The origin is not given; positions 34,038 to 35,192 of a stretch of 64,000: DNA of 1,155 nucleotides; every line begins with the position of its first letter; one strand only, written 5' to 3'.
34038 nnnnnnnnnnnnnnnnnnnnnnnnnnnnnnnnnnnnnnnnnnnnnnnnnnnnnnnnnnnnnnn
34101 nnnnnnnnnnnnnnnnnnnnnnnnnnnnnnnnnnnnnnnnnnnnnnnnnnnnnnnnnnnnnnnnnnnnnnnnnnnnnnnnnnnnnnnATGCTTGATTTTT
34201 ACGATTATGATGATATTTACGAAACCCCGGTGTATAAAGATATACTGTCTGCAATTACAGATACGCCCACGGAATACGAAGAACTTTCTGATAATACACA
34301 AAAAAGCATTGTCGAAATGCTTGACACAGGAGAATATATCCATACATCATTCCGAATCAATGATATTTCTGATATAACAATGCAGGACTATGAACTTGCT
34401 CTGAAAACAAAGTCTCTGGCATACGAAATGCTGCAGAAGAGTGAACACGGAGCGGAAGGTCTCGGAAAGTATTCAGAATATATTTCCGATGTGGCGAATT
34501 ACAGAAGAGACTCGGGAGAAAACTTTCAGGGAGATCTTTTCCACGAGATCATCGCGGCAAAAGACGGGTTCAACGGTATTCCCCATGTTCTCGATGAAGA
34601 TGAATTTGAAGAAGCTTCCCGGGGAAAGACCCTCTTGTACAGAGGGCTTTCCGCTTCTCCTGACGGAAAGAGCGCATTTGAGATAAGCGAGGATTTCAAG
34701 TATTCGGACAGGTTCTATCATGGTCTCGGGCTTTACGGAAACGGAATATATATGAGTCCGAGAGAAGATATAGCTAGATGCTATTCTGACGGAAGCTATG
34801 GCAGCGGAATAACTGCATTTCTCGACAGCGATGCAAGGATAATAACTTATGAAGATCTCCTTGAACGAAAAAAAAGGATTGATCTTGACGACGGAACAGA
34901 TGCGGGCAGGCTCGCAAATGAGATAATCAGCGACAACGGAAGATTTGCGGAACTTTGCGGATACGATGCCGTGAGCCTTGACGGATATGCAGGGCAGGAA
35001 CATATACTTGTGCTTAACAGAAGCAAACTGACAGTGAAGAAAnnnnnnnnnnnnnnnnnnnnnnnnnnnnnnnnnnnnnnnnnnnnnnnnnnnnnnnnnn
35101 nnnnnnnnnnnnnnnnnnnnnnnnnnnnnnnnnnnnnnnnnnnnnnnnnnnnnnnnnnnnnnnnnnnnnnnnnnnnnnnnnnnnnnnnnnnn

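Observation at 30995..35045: Three-gene operon: membrane protein, HerA/FtsK-like ATPase and ART-like protein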

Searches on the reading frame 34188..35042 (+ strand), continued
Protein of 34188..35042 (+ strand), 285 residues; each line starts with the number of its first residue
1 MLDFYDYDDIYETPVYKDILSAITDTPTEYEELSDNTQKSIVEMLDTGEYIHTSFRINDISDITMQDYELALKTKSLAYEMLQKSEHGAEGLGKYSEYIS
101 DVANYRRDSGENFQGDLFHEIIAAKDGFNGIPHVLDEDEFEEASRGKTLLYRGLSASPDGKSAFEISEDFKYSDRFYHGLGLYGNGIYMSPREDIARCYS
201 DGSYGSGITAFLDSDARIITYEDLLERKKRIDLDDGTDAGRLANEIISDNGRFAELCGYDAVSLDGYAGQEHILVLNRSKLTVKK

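Call 104: search_dna_similar(query=P0030, collection=phages, mode=protein, max_rows=12)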
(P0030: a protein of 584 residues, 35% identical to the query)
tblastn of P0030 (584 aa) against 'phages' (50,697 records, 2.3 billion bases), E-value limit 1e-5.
Records with a match: 88; places in all: 88; records where one place covers at least 80% of the query: 0.
Best place of each record, by identity: <60% 88.
By first word of the organism name: Bacillus 24; Listeria 17; Bacteriophage 15; Clostridium 8; Lactobacillus 4; Latilactobacillus 3; Faecalibacterium 2; Enterococcus 2; Clostridioides 2; Eggerthella 2; and 9 more.
By host as written in the record: - 23; Listeria monocytogenes 10; Clostridium difficile 6; Bacillus cereus 6; Bacillus thuringiensis 4; Faecalibacterium prausnitzii 2; Listeria monocytogenes LM7 2; Listeria monocytogenes ATCC 19115 2; and 30 more.
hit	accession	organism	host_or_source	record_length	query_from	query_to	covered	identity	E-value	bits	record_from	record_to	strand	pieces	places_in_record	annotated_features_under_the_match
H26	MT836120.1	Bacteriophage sp.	human fecal samples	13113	1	424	73%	29.6%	2e-34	145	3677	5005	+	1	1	record has no annotation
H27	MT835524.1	Bacteriophage sp.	human fecal samples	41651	1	343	59%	33.2%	6e-34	144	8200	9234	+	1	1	record has no annotation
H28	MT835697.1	Bacteriophage sp.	human fecal samples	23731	1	338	58%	32.2%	2e-34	145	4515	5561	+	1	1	record has no annotation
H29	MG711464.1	Faecalibacterium phage FP_Lugh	Faecalibacterium prausnitzii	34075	1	338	58%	32.2%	2e-34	145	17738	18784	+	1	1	minor capsid protein | portal protein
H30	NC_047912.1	Faecalibacterium phage FP_Lugh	Faecalibacterium prausnitzii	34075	1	338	58%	32.2%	2e-34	145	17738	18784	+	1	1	minor head protein | portal protein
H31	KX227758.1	Bacillus phage PfNC7401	Bacillus cereus NC7401/2455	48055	2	363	62%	25.7%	3e-18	96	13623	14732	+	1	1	hypothetical protein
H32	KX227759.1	Bacillus phage PfIS075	Bacillus cereus IS075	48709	2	363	62%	25.7%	3e-18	96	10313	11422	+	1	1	hypothetical protein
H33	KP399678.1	Listeria phage vB_LmoS_293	Listeria monocytogenes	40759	2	364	62%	25.6%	1e-12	77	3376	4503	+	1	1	minor capsid protein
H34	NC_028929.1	Listeria phage vB_LmoS_293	Listeria monocytogenes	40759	2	364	62%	25.6%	1e-12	77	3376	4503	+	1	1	minor head protein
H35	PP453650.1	Listeria phage vB_Lmo_C2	Listeria monocytogenes LM7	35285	2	364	62%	25.1%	2e-12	76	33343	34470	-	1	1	minor capsid protein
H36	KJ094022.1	Listeria phage LP-030-3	Listeria monocytogenes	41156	2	364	62%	25.1%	2e-12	76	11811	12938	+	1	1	minor capsid protein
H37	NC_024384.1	Listeria phage LP-030-3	Listeria monocytogenes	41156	2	364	62%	25.1%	2e-12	76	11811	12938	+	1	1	minor head protein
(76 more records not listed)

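Call 105: search_dna_similar(query=window:34188-35042:+, collection=plasmids, mode=protein, max_evalue=0.001, max_rows=12)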
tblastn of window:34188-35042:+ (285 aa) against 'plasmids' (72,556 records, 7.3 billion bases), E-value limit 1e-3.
No match.

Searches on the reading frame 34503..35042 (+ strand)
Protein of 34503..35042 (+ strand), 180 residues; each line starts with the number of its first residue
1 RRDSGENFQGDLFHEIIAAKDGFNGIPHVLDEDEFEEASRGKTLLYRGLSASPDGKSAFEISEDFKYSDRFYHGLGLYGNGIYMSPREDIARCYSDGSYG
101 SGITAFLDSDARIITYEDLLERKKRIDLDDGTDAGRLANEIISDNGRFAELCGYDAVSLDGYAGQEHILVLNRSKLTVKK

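Call 29: search_solved_structures(query=A2, max_evalue=10, show_alignments=3)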
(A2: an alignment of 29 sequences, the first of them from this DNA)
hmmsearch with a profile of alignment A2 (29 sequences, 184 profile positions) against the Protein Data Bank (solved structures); distinct sequences matched with E-value up to 10: 41.
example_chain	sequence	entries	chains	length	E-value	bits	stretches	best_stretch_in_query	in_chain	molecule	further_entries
6tci_A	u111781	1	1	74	0.042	17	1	49-98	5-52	Spore cortex-lytic enzyme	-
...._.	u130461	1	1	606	0.13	15.4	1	49-122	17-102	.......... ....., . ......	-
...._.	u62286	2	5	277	0.24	14.5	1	79-140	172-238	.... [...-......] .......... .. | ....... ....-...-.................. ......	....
6bsq_A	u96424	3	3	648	0.25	14.5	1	11-75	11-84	PBP4 protein | pencillin binding protein 4 (PBP4) | penicillin-binding protein 4 (PBP4)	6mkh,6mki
6bsr_A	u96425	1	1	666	0.25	14.4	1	10-75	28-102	PBP4 protein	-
6hxr_A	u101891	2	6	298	0.28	14.3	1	79-140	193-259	Mono [ADP-ribose] polymerase PARP16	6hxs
4w5s_A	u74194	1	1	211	0.28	14.3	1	65-99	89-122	Tankyrase-1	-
5zqo_A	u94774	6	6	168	0.3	14.2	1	65-99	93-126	Tankyrase-2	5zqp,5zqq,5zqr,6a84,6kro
9txt_A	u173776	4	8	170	0.31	14.1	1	65-99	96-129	Poly [ADP-ribose] polymerase tankyrase-2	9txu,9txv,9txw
7o6x_BBB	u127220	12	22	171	0.31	14.1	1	65-99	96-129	Poly [ADP-ribose] polymerase tankyrase-2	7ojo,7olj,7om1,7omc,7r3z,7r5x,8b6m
3w51_A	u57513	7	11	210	0.36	13.9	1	65-99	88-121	Tankyrase-2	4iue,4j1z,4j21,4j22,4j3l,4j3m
5ebt_A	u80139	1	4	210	0.36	13.9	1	65-99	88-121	Tankyrase-1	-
4w6e_A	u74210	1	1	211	0.36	13.9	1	65-99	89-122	Tankyrase-1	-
4hki_A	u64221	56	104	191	0.37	13.9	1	65-99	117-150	Tankyrase-2 | Poly [ADP-ribose] polymerase tankyrase-2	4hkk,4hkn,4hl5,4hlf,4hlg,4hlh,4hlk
5ece_A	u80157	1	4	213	0.37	13.9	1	65-99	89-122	Tankyrase-1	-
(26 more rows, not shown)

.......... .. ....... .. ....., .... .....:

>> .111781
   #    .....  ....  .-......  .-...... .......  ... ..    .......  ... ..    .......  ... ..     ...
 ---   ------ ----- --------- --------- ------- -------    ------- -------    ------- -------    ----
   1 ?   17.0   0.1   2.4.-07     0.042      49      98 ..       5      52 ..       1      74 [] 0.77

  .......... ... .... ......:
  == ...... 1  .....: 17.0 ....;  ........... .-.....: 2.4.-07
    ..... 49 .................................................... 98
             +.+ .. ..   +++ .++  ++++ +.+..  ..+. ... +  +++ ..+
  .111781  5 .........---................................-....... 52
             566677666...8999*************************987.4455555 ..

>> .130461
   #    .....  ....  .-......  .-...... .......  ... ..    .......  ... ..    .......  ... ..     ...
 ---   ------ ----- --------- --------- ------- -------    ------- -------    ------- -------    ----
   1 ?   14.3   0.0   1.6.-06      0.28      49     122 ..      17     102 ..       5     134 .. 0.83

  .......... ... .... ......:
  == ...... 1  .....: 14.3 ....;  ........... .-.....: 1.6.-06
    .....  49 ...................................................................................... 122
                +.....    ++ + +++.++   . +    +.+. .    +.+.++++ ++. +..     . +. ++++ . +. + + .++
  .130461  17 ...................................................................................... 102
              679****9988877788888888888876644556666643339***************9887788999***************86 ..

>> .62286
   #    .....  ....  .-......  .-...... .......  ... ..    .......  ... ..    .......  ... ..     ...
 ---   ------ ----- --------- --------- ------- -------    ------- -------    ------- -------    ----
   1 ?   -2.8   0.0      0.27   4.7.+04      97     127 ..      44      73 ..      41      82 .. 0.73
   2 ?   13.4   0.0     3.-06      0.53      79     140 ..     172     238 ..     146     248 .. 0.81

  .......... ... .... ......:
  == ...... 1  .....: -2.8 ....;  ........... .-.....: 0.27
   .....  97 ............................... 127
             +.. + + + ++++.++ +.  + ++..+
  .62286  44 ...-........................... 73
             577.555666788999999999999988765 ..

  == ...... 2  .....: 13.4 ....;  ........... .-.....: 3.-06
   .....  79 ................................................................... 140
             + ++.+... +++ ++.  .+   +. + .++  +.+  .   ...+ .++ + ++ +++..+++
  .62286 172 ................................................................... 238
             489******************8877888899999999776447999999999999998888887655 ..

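Call 30: search_protein_families(library=pfam, alignment_id=A2, max_evalue=0.01)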
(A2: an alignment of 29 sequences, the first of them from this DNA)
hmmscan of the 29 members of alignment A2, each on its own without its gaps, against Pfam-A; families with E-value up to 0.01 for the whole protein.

A. member 1, seq(180 aa): 1 family
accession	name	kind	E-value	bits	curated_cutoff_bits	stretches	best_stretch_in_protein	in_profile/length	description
PF18760.7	ART-PolyVal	-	0.0012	20.1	31.2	1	73-171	28-125/140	ADP-Ribosyltransferase in polyvalent proteins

B. families by the number of members that match (of 29 scanned): 3 families
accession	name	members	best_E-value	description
PF18760.7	ART-PolyVal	8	2.4e-07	ADP-Ribosyltransferase in polyvalent proteins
PF24878.1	YkcB_C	1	0.0026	Putative mannosyltransferase YkcB-like, C-terminal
PF00644.27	PARP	1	0.0081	Poly(ADP-ribose) polymerase catalytic domain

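Call 59: find_homologous_proteins(query=A2, max_evalue=1e-8)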
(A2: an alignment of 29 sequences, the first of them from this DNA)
Query A2 (29 sequences) (180 aa, profile of the alignment): 22 proteins with E <= 1e-8 among 8000 candidates.
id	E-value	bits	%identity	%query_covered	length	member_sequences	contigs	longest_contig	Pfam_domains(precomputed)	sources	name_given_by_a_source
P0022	4.4e-55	204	100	100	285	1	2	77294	-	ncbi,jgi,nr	ncbi:MAG: hypothetical protein E7218_01760 [Anaerofustis stercorihominis]|nr:hypothetical protein [A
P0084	9.0e-50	187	33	96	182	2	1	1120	-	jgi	jgi:hypothetical protein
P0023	3.7e-48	182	74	100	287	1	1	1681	-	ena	-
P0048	1.5e-45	173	33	90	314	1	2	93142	-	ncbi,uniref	ncbi:hypothetical protein [Streptosporangium longisporum]|uniref:Uncharacterized protein n=1 Tax=Str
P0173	5.9e-41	158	28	91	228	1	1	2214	-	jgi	jgi:hypothetical protein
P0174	1.4e-40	157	26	94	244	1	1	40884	-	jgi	jgi:hypothetical protein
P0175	1.7e-39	154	32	93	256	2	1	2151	-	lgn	-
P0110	8.1e-39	151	30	97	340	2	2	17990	-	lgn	-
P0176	9.8e-34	135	31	97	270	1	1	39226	-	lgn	-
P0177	3.0e-33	133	32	93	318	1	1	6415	-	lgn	-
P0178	5.2e-32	129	30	91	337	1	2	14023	-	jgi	jgi:hypothetical protein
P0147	2.1e-31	127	36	87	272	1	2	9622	-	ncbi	-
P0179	1.4e-30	125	34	92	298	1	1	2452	-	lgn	-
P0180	1.9e-30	124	29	94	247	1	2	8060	-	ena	-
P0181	2.6e-28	117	32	96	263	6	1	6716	-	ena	-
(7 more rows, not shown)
